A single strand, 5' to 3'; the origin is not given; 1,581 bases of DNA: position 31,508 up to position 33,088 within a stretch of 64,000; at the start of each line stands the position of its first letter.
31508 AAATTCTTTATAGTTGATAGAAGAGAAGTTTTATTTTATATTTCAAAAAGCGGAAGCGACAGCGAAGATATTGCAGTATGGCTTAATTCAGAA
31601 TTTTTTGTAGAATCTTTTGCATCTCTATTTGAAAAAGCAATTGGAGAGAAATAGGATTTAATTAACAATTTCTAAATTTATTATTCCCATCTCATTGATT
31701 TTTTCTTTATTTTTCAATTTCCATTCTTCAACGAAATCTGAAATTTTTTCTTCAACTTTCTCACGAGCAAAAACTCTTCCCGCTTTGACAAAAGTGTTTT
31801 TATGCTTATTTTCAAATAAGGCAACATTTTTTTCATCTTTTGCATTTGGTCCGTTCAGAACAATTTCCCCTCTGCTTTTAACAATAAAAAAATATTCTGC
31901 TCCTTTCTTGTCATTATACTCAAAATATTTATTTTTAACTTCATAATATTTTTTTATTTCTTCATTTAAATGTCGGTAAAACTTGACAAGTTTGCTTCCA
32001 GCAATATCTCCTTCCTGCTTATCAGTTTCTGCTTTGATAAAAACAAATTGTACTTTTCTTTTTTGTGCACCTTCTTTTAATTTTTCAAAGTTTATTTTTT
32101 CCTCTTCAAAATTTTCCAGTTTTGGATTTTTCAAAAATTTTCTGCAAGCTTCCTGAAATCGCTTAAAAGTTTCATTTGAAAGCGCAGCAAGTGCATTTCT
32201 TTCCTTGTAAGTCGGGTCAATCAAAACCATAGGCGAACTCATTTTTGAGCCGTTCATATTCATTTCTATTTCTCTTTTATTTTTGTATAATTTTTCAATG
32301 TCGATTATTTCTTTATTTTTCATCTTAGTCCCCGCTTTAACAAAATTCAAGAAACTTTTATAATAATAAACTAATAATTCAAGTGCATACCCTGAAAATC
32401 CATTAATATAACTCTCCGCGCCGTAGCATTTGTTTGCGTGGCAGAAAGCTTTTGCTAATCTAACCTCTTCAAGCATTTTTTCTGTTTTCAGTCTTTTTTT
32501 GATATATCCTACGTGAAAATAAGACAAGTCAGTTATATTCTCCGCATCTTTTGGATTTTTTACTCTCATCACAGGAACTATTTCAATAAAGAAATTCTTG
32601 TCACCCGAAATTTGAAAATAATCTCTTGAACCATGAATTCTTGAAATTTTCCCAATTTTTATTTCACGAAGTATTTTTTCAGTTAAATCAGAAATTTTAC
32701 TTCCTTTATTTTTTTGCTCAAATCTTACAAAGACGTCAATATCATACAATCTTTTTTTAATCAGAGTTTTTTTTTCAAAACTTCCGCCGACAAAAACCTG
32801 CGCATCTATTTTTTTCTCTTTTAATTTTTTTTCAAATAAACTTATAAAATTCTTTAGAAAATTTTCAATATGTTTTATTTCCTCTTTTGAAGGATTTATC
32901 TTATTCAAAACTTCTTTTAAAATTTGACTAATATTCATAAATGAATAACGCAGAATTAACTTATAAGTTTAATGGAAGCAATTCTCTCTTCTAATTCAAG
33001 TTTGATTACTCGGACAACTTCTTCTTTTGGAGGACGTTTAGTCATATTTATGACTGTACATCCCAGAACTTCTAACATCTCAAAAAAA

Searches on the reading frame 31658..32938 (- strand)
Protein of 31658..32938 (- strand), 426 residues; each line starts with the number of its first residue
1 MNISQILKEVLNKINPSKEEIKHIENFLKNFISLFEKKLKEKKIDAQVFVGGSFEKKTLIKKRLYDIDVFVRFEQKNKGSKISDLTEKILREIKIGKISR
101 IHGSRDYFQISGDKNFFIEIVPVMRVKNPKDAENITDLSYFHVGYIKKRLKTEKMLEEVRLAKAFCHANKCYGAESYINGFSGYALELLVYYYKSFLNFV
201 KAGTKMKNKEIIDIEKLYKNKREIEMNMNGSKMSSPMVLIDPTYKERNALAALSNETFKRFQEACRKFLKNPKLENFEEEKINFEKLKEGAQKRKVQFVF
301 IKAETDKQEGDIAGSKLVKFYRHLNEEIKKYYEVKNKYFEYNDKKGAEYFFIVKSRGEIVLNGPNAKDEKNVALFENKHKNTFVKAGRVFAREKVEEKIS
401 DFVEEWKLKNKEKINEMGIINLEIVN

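Call 52: search_protein_families(library=pfam, proteins=[window:31658-32938:-])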
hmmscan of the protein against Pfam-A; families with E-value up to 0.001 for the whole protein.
window:31658-32938:- (426 aa): 3 families
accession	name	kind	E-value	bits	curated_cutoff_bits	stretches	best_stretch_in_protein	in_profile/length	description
PF09249.16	tRNA_NucTransf2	-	2.8e-31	108.5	27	1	157-277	1-112/113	tRNA nucleotidyltransferase, second domain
PF18144.7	SMODS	-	2.1e-08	35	26.5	1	1-128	1-135/164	Second Messenger Oligonucleotide or Dinucleotide Synthetase domain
PF01909.29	NTP_transf_2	-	4.7e-05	24.1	21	1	34-89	3-64/93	Nucleotidyltransferase domain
